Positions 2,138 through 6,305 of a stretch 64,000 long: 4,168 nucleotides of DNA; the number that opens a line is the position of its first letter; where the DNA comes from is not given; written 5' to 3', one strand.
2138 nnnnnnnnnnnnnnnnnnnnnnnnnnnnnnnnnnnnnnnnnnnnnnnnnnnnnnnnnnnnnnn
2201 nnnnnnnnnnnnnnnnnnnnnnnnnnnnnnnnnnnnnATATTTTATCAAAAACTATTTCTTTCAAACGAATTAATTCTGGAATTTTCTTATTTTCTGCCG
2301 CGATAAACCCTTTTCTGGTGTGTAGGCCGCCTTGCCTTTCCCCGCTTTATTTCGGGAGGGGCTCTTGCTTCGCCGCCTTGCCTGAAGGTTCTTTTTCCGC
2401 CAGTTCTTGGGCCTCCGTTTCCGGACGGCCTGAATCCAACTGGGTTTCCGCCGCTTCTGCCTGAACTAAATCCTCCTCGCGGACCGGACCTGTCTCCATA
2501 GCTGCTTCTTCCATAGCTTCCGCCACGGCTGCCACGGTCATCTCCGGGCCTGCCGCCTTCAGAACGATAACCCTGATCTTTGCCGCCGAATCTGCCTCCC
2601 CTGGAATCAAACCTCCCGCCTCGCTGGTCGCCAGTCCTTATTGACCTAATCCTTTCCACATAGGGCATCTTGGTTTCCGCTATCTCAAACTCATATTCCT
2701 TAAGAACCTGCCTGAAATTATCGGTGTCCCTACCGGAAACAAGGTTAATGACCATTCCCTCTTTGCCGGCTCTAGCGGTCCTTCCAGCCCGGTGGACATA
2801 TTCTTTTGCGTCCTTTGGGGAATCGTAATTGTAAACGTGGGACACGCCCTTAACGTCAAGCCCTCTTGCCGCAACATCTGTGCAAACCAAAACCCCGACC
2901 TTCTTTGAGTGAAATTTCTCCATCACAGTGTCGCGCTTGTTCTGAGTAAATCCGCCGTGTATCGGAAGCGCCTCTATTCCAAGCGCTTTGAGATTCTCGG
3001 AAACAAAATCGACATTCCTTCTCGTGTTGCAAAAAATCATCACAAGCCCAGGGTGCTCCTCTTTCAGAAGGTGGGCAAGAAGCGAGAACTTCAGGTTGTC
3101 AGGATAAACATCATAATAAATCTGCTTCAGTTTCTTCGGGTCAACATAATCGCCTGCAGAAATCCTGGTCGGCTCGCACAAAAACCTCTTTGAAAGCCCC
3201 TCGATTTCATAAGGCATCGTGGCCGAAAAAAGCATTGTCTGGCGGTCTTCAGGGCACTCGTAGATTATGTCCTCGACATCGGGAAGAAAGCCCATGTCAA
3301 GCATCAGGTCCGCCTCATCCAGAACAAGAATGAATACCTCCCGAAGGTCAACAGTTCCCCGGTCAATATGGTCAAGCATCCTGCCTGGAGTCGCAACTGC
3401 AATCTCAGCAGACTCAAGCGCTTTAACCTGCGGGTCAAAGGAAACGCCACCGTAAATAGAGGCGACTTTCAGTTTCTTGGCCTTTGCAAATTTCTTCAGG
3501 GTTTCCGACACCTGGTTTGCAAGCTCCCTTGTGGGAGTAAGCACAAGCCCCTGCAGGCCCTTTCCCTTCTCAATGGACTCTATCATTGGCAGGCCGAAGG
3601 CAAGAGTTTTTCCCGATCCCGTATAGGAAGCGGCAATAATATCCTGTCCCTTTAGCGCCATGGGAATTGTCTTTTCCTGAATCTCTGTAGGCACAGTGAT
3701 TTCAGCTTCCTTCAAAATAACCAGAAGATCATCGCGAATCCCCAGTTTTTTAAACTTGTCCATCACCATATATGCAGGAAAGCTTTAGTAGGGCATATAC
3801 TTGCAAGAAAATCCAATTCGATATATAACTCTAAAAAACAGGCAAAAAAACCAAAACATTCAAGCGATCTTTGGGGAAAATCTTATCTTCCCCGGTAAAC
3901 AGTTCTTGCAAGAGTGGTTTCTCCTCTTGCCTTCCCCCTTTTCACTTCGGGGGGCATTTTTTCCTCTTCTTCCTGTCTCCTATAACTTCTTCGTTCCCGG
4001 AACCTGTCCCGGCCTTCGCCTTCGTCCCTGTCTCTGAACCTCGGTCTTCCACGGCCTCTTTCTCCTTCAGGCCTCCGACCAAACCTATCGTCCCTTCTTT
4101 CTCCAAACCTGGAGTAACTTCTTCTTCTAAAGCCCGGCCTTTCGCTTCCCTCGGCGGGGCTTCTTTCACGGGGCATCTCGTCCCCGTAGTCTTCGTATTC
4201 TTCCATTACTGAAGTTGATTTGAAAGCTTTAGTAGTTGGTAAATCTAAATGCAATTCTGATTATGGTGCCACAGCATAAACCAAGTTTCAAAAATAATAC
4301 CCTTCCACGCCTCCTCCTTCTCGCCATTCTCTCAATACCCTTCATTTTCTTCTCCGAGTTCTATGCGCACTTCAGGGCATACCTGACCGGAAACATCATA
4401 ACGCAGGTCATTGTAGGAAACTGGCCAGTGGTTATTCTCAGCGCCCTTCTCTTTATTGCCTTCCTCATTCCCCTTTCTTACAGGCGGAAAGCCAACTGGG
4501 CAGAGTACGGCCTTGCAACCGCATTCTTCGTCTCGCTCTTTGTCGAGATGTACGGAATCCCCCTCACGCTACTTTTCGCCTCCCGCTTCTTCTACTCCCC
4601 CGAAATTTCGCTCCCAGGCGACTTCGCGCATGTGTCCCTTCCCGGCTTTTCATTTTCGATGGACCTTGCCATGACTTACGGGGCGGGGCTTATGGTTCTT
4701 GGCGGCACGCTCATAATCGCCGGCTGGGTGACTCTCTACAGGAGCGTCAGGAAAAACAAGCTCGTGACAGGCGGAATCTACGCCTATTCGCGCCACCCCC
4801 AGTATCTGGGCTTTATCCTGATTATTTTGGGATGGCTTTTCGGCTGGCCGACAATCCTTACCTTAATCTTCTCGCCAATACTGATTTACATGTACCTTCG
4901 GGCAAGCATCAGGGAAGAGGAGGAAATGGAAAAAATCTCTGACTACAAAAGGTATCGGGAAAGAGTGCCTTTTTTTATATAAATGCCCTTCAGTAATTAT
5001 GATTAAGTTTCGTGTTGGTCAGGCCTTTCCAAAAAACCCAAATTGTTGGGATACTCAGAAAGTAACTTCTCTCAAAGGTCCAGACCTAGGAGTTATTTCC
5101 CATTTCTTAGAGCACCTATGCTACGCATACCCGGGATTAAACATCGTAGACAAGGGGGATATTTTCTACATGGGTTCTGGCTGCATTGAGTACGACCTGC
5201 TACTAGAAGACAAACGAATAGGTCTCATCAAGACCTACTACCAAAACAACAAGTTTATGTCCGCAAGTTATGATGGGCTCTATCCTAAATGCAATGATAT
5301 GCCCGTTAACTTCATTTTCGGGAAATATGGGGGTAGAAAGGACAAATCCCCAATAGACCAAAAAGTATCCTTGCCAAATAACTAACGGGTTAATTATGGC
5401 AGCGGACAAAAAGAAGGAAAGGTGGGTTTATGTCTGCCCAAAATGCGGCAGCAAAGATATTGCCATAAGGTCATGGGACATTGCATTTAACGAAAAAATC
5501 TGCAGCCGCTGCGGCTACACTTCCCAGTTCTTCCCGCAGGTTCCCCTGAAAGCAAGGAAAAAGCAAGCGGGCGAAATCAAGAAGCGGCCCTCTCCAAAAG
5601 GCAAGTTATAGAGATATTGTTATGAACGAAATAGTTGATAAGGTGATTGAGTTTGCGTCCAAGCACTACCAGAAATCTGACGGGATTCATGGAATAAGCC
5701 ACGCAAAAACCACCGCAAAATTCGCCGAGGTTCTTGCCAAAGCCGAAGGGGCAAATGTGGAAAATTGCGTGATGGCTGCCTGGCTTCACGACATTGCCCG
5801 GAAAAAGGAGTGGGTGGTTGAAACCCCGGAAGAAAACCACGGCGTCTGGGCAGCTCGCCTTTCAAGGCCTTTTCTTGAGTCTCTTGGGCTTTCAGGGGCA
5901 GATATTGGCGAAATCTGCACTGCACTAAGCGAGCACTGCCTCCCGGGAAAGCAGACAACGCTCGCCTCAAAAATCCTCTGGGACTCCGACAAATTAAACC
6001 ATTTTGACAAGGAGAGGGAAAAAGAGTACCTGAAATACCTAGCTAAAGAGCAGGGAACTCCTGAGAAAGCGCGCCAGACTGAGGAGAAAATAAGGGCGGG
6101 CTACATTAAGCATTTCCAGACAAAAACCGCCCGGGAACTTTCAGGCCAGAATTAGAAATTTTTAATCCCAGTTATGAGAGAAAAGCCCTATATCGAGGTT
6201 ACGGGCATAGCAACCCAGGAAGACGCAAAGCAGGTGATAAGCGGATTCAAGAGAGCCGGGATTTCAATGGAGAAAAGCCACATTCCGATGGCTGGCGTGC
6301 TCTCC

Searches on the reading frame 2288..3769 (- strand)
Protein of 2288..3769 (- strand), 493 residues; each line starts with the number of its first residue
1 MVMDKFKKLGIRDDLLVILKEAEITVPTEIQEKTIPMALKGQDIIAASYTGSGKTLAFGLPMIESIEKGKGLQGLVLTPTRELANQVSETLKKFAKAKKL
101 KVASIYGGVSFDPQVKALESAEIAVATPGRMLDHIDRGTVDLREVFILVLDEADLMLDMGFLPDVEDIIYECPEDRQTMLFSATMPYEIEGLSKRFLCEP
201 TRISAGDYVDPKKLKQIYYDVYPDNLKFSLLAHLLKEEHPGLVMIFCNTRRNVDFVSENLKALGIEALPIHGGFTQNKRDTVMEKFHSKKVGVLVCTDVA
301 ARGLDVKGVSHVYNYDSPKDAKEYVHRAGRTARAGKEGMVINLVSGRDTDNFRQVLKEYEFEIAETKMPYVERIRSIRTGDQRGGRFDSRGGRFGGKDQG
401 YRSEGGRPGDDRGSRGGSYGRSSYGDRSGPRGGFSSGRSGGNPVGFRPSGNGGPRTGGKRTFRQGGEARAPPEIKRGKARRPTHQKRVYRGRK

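Call 40: search_protein_families(library=pfam, proteins=[window:2288-3769:-], max_evalue=0.0001)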
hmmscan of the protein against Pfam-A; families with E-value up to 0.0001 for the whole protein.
window:2288-3769:- (493 aa): 3 families
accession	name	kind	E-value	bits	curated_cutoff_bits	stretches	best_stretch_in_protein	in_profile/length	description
PF00270.35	DEAD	-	4.9e-50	170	26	1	28-189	1-164/167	DEAD/DEAH box helicase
PF00271.37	Helicase_C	-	4.1e-34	117.6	23.5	1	227-335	2-110/110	Helicase conserved C-terminal domain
PF04851.21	ResIII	-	1.4e-06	28.7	22.5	1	42-153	24-134/164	Type III restriction enzyme, res subunit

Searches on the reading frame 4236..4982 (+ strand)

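Call 40: search_protein_families(library=pfam, proteins=[window:4236-4982:+], max_evalue=0.0001)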
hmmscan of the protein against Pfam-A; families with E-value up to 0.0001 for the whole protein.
window:4236-4982:+ (248 aa): 3 families
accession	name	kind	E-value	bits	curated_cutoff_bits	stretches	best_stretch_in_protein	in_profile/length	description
PF04140.19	ICMT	-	2.5e-09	37.9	24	1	170-230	29-91/95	Isoprenylcysteine carboxyl methyltransferase (ICMT) family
PF04191.18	PEMT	-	2e-08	35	25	1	171-234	37-101/105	Phospholipid methyltransferase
PF06966.17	DUF1295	-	1.1e-07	32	20.4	1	173-243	152-234/235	Protein of unknown function (DUF1295)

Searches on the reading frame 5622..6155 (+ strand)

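Call 40: search_protein_families(library=pfam, proteins=[window:5622-6155:+], max_evalue=0.0001)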
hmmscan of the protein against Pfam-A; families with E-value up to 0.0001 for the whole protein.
window:5622-6155:+ (177 aa): 1 family
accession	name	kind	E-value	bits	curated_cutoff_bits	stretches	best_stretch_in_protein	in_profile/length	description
PF01966.28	HD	-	7.7e-10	39.5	22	1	25-125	2-113/116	HD domain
